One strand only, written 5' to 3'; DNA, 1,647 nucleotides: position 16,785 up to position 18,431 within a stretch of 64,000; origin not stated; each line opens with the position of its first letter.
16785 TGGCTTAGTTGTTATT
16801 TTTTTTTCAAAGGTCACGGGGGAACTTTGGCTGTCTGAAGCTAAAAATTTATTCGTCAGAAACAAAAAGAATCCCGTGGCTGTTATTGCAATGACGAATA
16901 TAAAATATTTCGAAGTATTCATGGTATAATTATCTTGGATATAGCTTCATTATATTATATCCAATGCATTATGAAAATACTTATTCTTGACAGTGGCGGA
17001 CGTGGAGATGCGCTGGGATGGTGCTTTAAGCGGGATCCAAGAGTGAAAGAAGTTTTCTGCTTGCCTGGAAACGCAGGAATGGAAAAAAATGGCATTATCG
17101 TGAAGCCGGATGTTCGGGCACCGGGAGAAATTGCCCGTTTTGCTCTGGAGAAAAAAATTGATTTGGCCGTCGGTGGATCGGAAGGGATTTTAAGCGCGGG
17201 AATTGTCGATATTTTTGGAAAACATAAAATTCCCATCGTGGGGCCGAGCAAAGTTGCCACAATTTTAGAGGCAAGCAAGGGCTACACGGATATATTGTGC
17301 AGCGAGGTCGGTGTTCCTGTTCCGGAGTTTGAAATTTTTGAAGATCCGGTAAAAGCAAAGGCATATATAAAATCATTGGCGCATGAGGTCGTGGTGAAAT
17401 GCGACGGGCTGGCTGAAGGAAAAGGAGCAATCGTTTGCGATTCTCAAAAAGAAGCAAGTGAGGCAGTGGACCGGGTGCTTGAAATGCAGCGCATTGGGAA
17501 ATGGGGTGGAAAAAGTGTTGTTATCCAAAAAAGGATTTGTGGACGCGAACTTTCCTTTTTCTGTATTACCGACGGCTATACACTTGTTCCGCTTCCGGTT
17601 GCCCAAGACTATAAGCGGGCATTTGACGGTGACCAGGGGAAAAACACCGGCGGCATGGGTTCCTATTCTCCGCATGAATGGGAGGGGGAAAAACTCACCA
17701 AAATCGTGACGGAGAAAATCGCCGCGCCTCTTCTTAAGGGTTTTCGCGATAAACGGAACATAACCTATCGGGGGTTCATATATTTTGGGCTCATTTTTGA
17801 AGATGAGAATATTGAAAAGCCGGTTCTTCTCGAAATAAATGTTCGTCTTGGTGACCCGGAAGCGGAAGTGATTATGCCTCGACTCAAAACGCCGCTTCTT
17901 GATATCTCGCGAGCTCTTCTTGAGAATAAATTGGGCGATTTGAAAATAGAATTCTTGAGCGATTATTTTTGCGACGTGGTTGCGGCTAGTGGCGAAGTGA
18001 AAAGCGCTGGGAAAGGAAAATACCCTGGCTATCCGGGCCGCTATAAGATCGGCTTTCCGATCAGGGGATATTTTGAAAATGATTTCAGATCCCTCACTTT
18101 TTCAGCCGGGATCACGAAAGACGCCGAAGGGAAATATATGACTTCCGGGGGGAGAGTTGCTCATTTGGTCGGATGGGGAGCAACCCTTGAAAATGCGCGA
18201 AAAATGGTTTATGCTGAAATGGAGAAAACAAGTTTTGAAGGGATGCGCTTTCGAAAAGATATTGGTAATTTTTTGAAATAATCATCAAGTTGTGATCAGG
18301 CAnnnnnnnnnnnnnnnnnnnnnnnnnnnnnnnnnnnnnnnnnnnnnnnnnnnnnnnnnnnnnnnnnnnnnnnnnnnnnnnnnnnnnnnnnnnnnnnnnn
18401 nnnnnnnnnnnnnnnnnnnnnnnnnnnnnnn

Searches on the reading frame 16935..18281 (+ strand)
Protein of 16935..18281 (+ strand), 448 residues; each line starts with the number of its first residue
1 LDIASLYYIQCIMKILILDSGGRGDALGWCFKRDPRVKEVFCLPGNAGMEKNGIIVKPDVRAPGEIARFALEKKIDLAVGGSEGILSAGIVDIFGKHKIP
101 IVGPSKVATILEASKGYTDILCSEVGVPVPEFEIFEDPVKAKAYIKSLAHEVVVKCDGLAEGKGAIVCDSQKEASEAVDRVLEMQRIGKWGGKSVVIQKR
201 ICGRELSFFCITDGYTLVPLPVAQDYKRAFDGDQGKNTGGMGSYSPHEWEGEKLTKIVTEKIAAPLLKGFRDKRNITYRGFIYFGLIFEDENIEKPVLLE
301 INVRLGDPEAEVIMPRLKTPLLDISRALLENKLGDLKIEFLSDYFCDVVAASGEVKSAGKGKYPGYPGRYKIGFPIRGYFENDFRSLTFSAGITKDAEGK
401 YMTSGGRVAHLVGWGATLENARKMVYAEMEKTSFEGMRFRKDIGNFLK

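Call 29: search_protein_families(library=pfam, proteins=[window:16935-18281:+], max_evalue=0.00001)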
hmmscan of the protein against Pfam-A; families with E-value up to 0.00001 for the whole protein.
window:16935-18281:+ (448 aa): 3 families
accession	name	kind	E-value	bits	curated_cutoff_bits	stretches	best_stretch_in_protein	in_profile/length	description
PF01071.24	GARS_A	-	3.1e-56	190.7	27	1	113-310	1-194/194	Phosphoribosylglycinamide synthetase, ATP-grasp (A) domain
PF02844.21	GARS_N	-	7e-25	88.1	29.5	1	13-112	1-100/100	Phosphoribosylglycinamide synthetase, N domain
PF02843.22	GARS_C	-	1.1e-19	71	34.8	1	365-445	10-91/92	Phosphoribosylglycinamide synthetase, C domain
